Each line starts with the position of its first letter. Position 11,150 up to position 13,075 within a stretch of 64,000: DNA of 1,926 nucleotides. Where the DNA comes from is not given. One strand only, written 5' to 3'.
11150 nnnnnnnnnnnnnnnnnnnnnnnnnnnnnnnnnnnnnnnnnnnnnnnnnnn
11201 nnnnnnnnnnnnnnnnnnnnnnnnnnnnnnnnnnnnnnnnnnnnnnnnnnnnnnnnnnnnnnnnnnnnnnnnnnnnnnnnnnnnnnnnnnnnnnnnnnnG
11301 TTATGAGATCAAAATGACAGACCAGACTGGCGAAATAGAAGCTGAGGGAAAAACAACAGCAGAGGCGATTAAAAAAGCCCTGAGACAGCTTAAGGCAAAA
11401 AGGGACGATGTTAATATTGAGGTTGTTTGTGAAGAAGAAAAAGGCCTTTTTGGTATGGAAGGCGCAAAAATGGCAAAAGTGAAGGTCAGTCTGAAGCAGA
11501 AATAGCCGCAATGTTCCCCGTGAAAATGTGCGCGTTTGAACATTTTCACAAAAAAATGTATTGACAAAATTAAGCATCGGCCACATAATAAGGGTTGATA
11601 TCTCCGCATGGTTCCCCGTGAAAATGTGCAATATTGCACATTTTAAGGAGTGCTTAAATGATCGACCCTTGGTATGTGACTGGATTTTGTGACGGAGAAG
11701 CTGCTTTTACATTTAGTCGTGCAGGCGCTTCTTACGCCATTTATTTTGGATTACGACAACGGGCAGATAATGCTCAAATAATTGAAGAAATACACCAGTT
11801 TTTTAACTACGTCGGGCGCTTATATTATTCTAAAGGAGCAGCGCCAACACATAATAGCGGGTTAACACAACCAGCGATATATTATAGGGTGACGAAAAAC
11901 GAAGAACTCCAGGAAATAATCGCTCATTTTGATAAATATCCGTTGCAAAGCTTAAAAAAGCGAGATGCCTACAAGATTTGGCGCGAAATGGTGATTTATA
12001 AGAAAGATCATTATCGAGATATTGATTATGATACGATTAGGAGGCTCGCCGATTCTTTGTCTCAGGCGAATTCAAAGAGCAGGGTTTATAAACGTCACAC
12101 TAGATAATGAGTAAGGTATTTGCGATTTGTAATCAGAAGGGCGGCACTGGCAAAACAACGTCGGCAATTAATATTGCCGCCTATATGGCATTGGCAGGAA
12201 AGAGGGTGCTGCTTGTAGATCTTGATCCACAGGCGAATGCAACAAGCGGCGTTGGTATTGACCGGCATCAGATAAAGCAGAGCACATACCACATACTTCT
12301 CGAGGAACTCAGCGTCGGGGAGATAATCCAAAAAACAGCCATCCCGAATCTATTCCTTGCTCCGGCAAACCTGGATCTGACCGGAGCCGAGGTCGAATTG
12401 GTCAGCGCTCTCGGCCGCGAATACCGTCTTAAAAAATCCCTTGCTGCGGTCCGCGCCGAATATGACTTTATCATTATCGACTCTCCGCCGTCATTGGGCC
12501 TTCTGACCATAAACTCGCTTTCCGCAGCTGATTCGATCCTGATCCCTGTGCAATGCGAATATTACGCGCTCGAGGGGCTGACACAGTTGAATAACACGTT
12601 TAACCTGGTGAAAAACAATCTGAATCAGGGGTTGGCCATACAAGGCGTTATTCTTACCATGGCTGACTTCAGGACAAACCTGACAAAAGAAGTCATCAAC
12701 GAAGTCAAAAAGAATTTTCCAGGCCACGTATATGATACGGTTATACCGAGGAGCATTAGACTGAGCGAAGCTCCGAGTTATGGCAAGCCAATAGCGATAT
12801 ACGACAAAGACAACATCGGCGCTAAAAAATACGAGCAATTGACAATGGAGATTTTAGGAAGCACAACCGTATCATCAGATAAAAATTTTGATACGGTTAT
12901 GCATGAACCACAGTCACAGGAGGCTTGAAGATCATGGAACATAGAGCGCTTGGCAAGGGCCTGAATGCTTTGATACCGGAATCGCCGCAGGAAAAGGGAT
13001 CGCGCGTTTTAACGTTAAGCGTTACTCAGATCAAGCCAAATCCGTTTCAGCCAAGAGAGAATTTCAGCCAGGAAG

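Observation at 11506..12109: Single-motif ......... gene translationally coupled to parA, behind a promoter flanked by two related palindromes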

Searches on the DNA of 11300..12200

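Call 67: search_rna_families(source=window, start=11300, end=12200, threshold=evalue, max_evalue=1)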
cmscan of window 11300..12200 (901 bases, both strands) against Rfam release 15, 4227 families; matches with E-value up to 1: 0.
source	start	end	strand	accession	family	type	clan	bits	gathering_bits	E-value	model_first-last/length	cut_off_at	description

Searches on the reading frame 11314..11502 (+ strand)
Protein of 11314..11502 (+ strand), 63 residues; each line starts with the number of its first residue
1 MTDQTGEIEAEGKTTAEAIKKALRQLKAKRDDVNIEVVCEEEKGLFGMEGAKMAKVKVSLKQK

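Call 3: search_protein_families(library=pfam, proteins=[window:11314-11502:+], max_evalue=0.1)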
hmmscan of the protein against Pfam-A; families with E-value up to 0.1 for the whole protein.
window:11314-11502:+ (63 aa): 3 families
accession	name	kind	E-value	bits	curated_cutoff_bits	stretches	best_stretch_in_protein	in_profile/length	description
PF14804.11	Jag_N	-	1.5e-18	67.4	25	1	11-59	2-49/50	Jag N-terminus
PF07499.19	RuvA_C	-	0.054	14.4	24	1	8-26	27-46/47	RuvA, C-terminal domain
PF14189.11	DUF4312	-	0.084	13.3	27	0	4-29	3-28/84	Domain of unknown function (DUF4312)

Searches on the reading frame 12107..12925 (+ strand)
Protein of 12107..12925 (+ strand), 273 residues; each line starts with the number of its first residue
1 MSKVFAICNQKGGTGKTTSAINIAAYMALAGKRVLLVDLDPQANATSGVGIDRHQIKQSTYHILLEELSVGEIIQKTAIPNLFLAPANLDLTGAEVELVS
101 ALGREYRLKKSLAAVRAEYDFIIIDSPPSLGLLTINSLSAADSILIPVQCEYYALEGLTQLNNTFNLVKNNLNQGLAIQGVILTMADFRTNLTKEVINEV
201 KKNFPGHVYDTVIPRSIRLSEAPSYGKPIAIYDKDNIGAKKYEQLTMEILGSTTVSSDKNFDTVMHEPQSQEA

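Call 3: search_protein_families(library=pfam, proteins=[window:12107-12925:+], max_evalue=0.1)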
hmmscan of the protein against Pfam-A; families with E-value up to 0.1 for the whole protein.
window:12107-12925:+ (273 aa): 12 families
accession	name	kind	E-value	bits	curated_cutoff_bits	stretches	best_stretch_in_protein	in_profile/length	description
PF13614.12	AAA_31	-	6.5e-66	222.1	27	1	3-178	2-177/177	AAA domain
PF01656.29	CbiA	-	1e-28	100.3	25.4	1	6-229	2-125/125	CobQ/CobB/MinD/ParA nucleotide binding domain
PF09140.17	MipZ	-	4.1e-12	46.4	20.7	1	5-163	3-144/262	ATPase MipZ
PF00142.24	Fer4_NifH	-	4e-10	40.1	25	1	10-75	7-75/271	4Fe-4S iron sulfur cluster binding proteins, NifH/frxC family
PF10609.15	ParA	-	7.8e-08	32.5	27.1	1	2-40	3-41/246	NUBPL iron-transfer P-loop NTPase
PF02374.21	ArsA_ATPase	-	3.1e-07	30.4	24.3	1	10-73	8-67/305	Anion-transporting ATPase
PF06564.18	CBP_BcsQ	-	3.1e-06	27.3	21.3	1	7-180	6-179/234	Cellulose biosynthesis protein BcsQ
PF07015.17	VirC1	-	0.00089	19.1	24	1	4-41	3-40/231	VirC1 protein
PF16575.11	CLP1_P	-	0.002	18.4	26.6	1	13-44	4-35/188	mRNA cleavage and polyadenylation factor CLP1 P-loop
PF00448.28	SRP54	-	0.0027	17.8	22.7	0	13-41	11-39/196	SRP54-type protein, GTPase domain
PF13479.12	AAA_24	-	0.02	15.2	27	1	11-126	10-72/195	AAA domain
PF13481.12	AAA_25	-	0.033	14.2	27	0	11-36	41-65/195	AAA domain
